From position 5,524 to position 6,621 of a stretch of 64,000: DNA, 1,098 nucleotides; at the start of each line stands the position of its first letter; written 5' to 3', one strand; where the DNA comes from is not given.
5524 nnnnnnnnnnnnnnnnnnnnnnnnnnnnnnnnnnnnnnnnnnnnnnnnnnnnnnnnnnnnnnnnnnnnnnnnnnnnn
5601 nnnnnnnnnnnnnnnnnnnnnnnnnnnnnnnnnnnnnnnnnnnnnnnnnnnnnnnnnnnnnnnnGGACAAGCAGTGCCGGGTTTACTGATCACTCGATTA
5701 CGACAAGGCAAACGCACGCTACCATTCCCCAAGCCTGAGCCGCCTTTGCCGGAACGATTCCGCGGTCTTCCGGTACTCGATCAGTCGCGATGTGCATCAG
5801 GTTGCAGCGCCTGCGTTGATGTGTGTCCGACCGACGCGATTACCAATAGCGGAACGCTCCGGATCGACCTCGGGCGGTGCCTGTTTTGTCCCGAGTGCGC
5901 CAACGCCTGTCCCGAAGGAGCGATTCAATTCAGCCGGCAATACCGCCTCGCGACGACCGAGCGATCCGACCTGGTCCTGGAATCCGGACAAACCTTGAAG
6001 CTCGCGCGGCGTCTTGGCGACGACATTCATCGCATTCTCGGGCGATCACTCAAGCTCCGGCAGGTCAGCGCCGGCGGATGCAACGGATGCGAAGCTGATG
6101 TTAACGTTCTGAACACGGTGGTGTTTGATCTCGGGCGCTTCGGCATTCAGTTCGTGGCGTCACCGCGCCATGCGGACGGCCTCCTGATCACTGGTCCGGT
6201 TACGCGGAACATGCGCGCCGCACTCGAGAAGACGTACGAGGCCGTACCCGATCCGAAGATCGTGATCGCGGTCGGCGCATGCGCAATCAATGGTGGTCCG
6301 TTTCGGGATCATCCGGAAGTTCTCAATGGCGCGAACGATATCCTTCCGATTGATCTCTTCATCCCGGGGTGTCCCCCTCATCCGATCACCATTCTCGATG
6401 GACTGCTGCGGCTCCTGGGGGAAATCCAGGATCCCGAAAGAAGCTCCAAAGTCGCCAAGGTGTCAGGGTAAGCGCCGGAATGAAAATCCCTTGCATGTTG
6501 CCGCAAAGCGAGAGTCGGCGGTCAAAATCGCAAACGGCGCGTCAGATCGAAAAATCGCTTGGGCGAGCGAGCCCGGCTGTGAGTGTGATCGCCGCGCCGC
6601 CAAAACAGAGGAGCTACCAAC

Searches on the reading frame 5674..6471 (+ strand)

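Call 9: search_protein_families(library=pfam, proteins=[window:5674-6471:+], max_evalue=0.001)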
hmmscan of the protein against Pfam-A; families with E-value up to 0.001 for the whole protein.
window:5674-6471:+ (265 aa): 10 families
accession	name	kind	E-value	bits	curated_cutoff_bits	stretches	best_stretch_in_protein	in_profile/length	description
PF01058.29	Oxidored_q6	-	1.8e-30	105.7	27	1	136-246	1-127/128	NADH ubiquinone oxidoreductase, 20 Kd subunit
PF00037.32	Fer4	-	3.4e-08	33.4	21.1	2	43-57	10-24/24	4Fe-4S binding domain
PF12838.12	Fer4_7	-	1.7e-07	32.1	27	1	43-83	4-52/52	4Fe-4S dicluster domain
PF13484.11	Fer4_16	-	2.5e-06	28.6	30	1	43-69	4-29/66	4Fe-4S double cluster binding domain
PF13187.11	Fer4_9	-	2.5e-06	27.8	27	1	40-84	2-52/52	4Fe-4S dicluster domain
PF14697.11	Fer4_21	-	2.6e-06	27.9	35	0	37-57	38-58/59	4Fe-4S dicluster domain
PF13237.11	Fer4_10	-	3.5e-06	27.3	25.5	1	33-80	2-53/53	4Fe-4S dicluster domain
PF12837.12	Fer4_6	-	5.8e-06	26.4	25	1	36-56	5-24/24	4Fe-4S binding domain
PF12797.12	Fer4_2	-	8.2e-05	22.8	24.5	1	33-53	3-22/22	4Fe-4S binding domain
PF25160.1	LdpA_Fe-S-bd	-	0.00019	21.6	27.6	1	40-86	1-45/49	LdpA Fe-S cluster-binding domain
